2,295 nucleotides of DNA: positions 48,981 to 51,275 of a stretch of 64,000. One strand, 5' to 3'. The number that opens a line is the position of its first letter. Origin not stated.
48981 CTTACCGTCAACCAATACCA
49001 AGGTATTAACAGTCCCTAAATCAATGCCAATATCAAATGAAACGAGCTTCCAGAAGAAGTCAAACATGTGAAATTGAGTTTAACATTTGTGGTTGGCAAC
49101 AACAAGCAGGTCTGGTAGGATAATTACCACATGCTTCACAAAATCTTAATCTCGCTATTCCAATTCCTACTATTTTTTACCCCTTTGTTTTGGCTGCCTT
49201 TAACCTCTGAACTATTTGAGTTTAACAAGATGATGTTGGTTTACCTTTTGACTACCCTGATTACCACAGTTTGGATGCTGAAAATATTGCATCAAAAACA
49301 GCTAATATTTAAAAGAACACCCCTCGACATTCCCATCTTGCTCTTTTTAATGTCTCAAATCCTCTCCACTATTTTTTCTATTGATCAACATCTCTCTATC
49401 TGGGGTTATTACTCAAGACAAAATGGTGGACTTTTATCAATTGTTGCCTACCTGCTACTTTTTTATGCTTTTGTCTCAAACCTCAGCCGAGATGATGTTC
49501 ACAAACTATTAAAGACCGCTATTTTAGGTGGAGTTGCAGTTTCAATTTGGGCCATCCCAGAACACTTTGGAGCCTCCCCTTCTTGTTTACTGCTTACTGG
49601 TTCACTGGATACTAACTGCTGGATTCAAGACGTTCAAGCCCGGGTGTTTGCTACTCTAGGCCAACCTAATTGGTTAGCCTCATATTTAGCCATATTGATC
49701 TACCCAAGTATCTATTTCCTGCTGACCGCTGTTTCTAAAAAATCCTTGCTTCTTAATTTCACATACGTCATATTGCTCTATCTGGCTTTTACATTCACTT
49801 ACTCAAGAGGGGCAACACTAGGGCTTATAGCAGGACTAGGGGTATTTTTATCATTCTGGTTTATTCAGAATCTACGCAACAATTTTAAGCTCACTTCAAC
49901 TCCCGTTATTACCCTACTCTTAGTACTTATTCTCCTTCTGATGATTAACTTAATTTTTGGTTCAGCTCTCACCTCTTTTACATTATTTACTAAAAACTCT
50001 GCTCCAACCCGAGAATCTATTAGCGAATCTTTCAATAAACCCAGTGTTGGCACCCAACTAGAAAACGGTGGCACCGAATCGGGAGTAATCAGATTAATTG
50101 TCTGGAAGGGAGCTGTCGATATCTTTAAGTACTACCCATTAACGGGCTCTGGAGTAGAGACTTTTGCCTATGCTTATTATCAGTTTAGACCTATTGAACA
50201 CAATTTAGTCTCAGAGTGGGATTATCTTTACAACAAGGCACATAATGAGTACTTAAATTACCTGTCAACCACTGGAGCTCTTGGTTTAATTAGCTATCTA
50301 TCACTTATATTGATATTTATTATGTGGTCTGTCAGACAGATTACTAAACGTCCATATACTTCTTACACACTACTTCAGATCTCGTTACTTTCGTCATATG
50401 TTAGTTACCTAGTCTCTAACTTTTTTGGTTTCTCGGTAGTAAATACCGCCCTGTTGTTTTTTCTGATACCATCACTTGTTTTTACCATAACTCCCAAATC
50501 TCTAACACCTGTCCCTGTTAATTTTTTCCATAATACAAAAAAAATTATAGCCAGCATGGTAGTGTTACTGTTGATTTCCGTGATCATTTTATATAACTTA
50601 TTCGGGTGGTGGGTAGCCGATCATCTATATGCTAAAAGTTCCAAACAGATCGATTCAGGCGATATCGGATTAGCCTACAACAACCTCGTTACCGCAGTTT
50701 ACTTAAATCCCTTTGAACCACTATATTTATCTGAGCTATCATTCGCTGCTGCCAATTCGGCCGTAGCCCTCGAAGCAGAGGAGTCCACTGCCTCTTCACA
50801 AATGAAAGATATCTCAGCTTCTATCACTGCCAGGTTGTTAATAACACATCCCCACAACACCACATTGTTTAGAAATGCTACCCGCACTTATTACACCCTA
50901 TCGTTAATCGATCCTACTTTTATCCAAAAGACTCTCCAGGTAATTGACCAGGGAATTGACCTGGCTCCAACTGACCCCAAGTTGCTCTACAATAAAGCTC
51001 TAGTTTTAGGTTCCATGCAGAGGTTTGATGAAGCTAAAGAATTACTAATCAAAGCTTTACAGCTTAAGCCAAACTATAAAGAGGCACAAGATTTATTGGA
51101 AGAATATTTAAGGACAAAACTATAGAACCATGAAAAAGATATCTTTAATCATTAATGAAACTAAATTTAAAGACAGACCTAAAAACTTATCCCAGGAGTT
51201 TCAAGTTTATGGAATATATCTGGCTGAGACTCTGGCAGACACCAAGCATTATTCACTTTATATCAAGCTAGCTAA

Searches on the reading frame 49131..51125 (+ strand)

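Call 9: search_protein_families(library=pfam, proteins=[window:49131-51125:+], max_evalue=0.001)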
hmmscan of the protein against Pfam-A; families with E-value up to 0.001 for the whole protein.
window:49131-51125:+ (664 aa): 5 families
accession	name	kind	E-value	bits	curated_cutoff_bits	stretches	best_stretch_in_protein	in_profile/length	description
PF04932.20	Wzy_C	-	1.1e-19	71.1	31.7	1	213-390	3-149/149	O-Antigen ligase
PF00515.34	TPR_1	-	2.1e-06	27.8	27.8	1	617-649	2-34/34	Tetratricopeptide repeat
PF13181.12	TPR_8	-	1.7e-05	25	25.7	1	617-649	2-34/34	Tetratricopeptide repeat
PF13371.12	TPR_9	-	7.1e-05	23.2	35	0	599-653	12-63/73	Tetratricopeptide repeat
PF07719.23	TPR_2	-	0.00028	21.2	27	1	616-649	1-34/34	Tetratricopeptide repeat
